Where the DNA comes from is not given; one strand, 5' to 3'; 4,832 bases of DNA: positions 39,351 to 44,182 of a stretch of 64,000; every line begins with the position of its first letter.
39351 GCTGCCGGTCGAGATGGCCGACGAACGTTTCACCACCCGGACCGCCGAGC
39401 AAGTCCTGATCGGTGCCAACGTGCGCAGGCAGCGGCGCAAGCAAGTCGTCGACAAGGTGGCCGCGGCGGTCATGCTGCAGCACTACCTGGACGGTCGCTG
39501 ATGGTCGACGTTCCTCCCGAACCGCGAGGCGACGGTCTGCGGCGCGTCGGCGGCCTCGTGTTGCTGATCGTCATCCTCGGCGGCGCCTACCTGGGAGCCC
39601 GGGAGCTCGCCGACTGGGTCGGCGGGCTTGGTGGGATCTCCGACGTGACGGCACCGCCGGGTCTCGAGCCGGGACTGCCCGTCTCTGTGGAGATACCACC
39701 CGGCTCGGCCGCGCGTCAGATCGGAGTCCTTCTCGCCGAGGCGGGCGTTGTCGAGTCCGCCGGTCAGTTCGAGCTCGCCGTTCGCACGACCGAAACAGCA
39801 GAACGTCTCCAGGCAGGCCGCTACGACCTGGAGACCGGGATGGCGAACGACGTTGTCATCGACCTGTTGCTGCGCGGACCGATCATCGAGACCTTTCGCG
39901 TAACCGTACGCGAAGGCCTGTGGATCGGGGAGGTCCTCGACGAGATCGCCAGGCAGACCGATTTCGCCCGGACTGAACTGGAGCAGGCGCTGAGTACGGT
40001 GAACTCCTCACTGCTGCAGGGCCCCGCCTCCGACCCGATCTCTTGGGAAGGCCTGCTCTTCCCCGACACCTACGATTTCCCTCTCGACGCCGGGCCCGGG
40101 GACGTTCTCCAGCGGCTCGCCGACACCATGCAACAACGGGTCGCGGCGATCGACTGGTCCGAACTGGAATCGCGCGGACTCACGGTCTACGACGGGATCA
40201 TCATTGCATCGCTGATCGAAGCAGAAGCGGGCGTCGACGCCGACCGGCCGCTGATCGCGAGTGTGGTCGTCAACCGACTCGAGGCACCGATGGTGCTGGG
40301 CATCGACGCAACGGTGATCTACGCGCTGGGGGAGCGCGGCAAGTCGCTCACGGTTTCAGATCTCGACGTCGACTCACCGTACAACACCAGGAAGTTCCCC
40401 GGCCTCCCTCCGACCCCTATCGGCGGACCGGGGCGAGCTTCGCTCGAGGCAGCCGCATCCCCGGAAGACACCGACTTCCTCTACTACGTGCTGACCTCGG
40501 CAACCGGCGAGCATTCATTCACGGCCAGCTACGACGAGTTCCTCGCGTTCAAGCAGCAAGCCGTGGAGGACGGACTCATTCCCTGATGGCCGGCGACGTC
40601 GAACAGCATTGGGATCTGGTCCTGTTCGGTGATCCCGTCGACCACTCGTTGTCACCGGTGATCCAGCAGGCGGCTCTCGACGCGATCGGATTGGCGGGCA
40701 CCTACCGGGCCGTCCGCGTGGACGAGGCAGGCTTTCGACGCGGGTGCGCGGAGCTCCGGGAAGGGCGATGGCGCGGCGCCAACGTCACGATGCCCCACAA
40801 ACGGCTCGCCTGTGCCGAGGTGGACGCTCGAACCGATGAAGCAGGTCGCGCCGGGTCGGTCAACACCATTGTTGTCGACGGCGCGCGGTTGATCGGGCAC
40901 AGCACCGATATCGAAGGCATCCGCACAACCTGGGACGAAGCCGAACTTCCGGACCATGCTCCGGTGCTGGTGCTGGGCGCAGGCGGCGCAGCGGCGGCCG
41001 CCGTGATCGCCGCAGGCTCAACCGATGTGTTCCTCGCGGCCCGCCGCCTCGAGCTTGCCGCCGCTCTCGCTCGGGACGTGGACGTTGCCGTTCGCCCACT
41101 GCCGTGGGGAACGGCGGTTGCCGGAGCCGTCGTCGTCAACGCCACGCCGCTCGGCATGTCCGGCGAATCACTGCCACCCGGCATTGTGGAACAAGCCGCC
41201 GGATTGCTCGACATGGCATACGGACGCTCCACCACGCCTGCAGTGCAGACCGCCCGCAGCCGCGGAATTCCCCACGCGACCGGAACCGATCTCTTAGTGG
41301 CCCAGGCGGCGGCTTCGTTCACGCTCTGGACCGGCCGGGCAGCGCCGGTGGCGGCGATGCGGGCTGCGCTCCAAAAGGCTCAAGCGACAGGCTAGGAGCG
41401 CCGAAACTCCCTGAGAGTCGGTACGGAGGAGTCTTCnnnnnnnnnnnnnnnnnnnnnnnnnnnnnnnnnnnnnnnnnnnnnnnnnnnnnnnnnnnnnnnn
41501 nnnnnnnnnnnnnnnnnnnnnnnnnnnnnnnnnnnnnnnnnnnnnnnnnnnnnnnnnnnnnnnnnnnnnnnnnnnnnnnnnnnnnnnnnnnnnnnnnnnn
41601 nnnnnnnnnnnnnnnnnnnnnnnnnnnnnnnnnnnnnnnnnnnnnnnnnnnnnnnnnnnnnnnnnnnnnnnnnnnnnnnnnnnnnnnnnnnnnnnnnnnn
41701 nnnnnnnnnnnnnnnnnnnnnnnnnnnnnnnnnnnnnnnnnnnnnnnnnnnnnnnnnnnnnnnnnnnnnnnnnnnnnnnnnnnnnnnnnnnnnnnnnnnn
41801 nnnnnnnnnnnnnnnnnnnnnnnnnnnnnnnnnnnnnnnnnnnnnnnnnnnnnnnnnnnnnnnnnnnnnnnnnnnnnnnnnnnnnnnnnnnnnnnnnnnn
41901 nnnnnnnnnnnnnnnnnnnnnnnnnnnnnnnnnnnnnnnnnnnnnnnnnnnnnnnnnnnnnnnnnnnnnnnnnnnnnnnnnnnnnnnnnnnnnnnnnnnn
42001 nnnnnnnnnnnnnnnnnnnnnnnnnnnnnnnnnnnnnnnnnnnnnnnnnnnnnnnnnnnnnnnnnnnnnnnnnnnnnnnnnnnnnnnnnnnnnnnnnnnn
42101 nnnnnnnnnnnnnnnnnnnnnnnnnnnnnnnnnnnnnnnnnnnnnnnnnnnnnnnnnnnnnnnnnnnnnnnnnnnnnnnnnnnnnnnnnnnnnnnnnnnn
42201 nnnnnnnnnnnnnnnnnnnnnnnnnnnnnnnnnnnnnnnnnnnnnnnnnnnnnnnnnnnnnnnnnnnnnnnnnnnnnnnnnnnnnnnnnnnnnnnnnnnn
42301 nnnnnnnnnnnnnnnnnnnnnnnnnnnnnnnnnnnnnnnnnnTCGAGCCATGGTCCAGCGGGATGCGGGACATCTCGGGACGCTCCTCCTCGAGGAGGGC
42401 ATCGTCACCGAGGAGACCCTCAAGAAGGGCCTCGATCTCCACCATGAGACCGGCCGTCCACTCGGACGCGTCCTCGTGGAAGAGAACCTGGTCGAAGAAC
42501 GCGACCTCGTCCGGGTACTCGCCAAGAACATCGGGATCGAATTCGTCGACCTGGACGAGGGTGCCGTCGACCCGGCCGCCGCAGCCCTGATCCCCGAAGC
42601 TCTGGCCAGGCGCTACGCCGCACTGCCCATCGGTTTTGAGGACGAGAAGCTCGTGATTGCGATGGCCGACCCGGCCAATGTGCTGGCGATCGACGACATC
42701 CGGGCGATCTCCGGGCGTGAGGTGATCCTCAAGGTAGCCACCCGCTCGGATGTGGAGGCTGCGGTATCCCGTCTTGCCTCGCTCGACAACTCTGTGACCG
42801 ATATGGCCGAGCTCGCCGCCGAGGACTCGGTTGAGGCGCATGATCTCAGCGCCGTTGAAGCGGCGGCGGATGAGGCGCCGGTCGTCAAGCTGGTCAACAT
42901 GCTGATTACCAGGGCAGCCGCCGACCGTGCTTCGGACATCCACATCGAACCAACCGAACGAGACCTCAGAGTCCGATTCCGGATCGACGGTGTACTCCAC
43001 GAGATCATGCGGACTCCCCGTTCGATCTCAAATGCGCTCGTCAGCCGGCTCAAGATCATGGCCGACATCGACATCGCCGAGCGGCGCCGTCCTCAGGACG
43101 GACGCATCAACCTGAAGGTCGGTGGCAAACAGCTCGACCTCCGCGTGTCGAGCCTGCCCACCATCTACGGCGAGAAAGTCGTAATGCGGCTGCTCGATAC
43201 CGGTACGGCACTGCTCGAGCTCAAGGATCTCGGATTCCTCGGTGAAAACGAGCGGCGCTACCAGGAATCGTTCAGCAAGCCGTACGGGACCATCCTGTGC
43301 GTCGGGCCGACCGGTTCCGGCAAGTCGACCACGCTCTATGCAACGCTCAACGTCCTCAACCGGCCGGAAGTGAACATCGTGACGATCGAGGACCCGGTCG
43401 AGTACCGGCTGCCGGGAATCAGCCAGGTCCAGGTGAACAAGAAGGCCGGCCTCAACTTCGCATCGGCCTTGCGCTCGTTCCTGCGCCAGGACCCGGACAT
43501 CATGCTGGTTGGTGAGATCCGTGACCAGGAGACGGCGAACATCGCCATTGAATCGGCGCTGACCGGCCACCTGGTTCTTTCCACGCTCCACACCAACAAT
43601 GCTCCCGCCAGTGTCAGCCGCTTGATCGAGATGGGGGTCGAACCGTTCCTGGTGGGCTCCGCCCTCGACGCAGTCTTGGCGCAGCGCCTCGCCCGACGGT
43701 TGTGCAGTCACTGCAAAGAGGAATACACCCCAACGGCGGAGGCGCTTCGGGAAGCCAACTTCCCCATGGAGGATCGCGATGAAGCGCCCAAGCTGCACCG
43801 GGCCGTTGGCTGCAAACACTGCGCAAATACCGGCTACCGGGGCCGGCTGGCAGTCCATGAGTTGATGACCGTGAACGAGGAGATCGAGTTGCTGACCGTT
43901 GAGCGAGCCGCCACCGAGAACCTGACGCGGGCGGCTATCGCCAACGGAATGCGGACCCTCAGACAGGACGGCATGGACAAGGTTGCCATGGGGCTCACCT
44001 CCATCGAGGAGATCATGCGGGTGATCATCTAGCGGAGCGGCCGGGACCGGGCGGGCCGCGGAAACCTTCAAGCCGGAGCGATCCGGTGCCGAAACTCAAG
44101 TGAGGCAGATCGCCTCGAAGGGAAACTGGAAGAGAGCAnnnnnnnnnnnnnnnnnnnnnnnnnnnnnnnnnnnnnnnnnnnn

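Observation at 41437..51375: Complete secretin-less type IVa pilus cluster inserted between aroE and aroC in an actinobacteria-like backbone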

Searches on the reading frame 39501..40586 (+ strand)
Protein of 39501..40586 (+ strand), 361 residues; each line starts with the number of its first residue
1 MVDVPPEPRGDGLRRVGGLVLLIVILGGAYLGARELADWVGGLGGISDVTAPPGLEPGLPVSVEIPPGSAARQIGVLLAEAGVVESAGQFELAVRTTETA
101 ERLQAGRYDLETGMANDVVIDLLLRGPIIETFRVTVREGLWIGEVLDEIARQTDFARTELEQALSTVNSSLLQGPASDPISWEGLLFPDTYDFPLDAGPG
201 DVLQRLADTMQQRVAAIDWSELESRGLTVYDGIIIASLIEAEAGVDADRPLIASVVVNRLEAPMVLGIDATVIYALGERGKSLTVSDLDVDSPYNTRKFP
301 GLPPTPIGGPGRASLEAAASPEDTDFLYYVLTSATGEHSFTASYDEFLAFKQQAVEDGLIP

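Call 7: search_protein_families(library=pfam, proteins=[window:39501-40586:+], max_evalue=0.001)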
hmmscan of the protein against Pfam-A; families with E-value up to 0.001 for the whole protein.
window:39501-40586:+ (361 aa): 1 family
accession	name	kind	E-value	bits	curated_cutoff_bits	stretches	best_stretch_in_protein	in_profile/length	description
PF02618.21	YceG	-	4.3e-76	256.5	32.4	1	63-352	1-274/275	YceG-like family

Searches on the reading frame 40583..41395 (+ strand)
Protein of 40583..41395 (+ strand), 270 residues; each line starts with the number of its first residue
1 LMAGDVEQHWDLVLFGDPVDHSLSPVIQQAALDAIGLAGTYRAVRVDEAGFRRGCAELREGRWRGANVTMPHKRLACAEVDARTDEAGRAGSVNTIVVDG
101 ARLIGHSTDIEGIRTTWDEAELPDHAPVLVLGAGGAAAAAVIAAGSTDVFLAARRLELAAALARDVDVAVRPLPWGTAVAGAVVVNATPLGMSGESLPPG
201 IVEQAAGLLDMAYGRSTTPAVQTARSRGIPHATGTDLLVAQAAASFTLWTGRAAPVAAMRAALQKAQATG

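Call 7: search_protein_families(library=pfam, proteins=[window:40583-41395:+], max_evalue=0.001)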
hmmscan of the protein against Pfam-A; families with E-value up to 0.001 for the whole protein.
window:40583-41395:+ (270 aa): 2 families
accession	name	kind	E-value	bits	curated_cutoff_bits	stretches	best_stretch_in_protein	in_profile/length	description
PF08501.16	Shikimate_dh_N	-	3.2e-22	79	27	1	14-96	1-83/83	Shikimate dehydrogenase substrate binding domain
PF18317.6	SDH_C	-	5e-12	45.8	25.8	1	234-264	1-31/31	Shikimate 5'-dehydrogenase C-terminal domain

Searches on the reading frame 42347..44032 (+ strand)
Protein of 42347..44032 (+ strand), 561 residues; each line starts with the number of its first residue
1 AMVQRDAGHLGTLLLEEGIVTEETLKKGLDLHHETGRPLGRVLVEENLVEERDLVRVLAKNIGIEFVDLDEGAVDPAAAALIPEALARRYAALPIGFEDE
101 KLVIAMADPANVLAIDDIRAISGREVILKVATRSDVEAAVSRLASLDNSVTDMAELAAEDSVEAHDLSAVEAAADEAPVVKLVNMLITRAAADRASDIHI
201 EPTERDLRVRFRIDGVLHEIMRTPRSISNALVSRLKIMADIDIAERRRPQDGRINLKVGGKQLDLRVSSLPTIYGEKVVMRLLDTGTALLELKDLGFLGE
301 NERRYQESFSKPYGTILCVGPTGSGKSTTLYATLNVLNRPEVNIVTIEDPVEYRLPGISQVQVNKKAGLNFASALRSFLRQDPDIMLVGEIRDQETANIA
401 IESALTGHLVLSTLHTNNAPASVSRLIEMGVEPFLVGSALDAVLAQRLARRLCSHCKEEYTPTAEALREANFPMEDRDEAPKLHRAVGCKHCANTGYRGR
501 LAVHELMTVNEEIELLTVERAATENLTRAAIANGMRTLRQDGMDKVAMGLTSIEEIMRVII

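Call 5: search_protein_families(library=pfam, proteins=[window:42347-44032:+], max_evalue=0.01)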
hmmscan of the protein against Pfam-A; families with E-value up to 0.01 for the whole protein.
window:42347-44032:+ (561 aa): 4 families
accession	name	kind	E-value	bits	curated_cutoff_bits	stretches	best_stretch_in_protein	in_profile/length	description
PF00437.27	T2SSE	-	1.6e-140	468.5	24.9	1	173-558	2-370/370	Type II/IV secretion system protein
PF05157.20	MshEN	-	9.5e-22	77.2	23.1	1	63-145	2-85/90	MshEN domain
PF13555.12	AAA_29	-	0.002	18.3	27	1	312-338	21-47/61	P-loop containing region of AAA domain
PF13401.12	AAA_22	-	0.0076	17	27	0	314-348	6-42/130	AAA domain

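Call 6: search_protein_families(library=ncbifam, proteins=[window:42347-44032:+], max_evalue=0.01)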
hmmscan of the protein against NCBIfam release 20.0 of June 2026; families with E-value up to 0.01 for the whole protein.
window:42347-44032:+ (561 aa): 22 families
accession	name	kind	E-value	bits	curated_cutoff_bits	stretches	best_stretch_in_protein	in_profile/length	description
TIGR02538.1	type_IV_pilB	equivalog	2e-193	644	675.65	1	10-559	2-561/564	type IV-A pilus assembly ATPase PilB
TIGR02533.1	type_II_gspE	equivalog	1.8e-183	610.6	630.25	1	82-559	4-485/486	type II secretion system ATPase GspE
NF053534.1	T4PilAsmATPsTfpB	equivalog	4.2e-148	494.3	850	1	46-560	60-582/584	type IV pilus assembly ATPase TfpB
NF007755.0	PRK10436.1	equivalog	2e-140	468.5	617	1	85-560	12-459/465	type II secretion system protein GspE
NF041000.1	ATPase_ComGA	equivalog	8.7e-77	257.7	300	1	185-449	2-265/267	competence type IV pilus ATPase ComGA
TIGR01420.1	pilT_fam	subfamily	1.1e-49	169.5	319.1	1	184-448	3-267/343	PilT/PilU family type 4a pilus ATPase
TIGR02525.1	plasmid_TraJ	equivalog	2.6e-24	85.9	368.3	1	306-429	142-272/372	plasmid transfer ATPase TraJ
TIGR02524.1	dot_icm_DotB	equivalog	4.2e-17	62.4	463.3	1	314-448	135-278/358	Dot/Icm type IV secretion system ATPase DotB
NF008411.1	PRK11234.1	equivalog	1.7e-16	59.7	1170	1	8-171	482-642/723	cyclic di-3',5'-guanylate-activated glycosyltransferase NfrB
NF058587.1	archaellum_moto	equivalog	2.3e-16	59.6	550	1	315-427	277-394/527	archaellum flagellar ATPase motor FlaI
NF012033.0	PRK15489.1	equivalog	7.3e-15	54.2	537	1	5-170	488-654/703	glycosyl transferase family protein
NF053729.1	c-di-GMP_motif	domain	9.5e-15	54.1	38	1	10-60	2-52/53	cyclic di-GMP-binding domain-containing protein, MshE-related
TIGR02782.1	TrbB_P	equivalog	8.8e-13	48.2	304.55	1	315-428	138-254/303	P-type conjugative transfer ATPase TrbB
NF010469.0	PRK13894.1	subfamily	1.3e-12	47.7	508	1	315-427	151-265/320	conjugal transfer ATPase TrbB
TIGR02788.1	VirB11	equivalog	2.6e-12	46.4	249.95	1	315-431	146-267/308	P-type DNA transfer ATPase VirB11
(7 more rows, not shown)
